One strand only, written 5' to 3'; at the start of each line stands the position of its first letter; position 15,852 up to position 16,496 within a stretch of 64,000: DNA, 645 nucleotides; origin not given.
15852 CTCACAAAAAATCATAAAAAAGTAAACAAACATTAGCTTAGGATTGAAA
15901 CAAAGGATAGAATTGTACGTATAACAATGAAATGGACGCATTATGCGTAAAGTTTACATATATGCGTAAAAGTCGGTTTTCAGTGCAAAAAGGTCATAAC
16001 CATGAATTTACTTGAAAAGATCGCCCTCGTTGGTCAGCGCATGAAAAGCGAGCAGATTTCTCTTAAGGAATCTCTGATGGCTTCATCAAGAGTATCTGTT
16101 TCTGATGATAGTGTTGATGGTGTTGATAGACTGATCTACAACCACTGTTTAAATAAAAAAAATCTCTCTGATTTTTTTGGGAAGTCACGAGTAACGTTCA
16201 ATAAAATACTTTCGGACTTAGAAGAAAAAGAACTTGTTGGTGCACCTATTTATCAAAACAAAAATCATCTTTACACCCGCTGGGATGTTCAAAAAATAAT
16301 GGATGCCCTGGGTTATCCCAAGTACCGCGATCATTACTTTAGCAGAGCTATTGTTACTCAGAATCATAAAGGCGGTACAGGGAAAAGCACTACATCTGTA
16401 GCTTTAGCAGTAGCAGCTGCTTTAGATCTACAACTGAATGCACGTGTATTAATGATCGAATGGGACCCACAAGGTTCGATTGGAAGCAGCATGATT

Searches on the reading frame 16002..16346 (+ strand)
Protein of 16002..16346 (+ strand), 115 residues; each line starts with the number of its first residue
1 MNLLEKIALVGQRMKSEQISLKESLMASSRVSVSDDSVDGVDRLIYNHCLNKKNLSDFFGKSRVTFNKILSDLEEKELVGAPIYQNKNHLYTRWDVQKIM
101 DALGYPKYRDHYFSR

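Call 83: search_solved_structures(query=A5, max_evalue=1, show_alignments=3)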
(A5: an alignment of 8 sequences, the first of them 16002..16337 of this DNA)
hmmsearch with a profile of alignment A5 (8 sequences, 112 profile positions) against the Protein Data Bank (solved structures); distinct sequences matched with E-value up to 1: 7.
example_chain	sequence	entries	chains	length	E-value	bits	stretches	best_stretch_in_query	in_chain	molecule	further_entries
1wvt_A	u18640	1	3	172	0.29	14.5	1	4-58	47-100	hypothetical protein ST2180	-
6cmv_A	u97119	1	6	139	0.7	13.3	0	34-82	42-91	Transcriptional regulator Lrs14-like protein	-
4cyd_A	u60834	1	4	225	0.71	13.3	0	44-78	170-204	PROBABLE TRANSCRIPTION REGULATOR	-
4byy_A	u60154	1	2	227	0.72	13.3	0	44-78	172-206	TRANSCRIPTIONAL REGULATOR, CRP/FNR FAMILY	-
7c10_A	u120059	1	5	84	0.83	13.1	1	54-108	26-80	Glutaredoxin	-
3r6s_A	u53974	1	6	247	0.86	13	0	44-78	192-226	transcription regulator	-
7kh1_A2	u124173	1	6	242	0.98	12.8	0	55-97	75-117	baseplate wedge protein, gp17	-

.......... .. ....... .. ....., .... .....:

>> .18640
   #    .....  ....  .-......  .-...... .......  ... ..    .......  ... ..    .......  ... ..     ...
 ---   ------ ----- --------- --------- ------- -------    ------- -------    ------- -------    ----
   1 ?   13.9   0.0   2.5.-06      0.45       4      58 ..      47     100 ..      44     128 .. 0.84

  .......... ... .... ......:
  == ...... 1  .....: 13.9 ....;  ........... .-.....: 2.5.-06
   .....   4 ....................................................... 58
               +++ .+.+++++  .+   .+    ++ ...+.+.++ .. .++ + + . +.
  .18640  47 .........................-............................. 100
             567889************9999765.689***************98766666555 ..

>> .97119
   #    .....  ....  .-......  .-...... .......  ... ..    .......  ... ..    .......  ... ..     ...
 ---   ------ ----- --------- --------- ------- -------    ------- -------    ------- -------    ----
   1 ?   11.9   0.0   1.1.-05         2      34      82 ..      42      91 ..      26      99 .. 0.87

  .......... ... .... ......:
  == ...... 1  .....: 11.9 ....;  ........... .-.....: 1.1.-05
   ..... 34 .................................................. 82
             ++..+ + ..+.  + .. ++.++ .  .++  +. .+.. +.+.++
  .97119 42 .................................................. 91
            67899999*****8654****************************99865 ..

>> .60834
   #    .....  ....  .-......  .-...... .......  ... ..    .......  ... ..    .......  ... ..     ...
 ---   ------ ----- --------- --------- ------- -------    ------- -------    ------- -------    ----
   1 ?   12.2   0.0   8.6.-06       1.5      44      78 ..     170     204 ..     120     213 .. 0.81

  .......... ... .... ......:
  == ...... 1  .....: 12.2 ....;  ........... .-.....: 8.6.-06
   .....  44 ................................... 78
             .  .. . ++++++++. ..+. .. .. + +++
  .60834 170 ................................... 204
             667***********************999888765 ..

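Call 84: find_homologous_proteins(query=window:16002-16346:+, max_evalue=0.001)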
Query window:16002-16346:+ (115 aa): 27 proteins with E <= 0.001 among 30 candidates.
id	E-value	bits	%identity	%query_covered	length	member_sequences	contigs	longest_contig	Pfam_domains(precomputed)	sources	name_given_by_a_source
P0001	1.7e-69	249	100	100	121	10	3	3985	-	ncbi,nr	ncbi:ParA family protein, partial [Salmonella enterica subsp. enterica serovar Heidelberg]|nr:ParA f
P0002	2.6e-62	225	90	100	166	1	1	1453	-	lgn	-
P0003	5.0e-61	221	99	92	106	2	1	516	-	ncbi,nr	ncbi:ParA family protein, partial [Enterobacter hormaechei]|nr:ParA family protein [Enterobacter hor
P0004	2.9e-54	200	90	90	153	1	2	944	-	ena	-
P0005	3.4e-54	199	86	100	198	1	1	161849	PF01656.30,PF13614.13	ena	-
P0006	5.7e-49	183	87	85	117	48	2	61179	-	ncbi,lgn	-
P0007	9.9e-48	179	92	85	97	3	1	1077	-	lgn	-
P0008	6.8e-47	176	99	72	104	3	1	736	-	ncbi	-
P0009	1.6e-44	168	77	100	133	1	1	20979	-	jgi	jgi:hypothetical protein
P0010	6.4e-41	157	65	100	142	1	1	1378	-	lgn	-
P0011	8.4e-40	153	99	68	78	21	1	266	-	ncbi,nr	ncbi:ParA family protein, partial [Escherichia coli]|nr:ParA family protein [Escherichia coli]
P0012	5.0e-39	151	100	66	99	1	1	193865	-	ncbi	-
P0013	1.6e-27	114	94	56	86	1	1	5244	-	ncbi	-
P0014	5.5e-25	105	88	52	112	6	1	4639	-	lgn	-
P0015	4.2e-24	103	92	52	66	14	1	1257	-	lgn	-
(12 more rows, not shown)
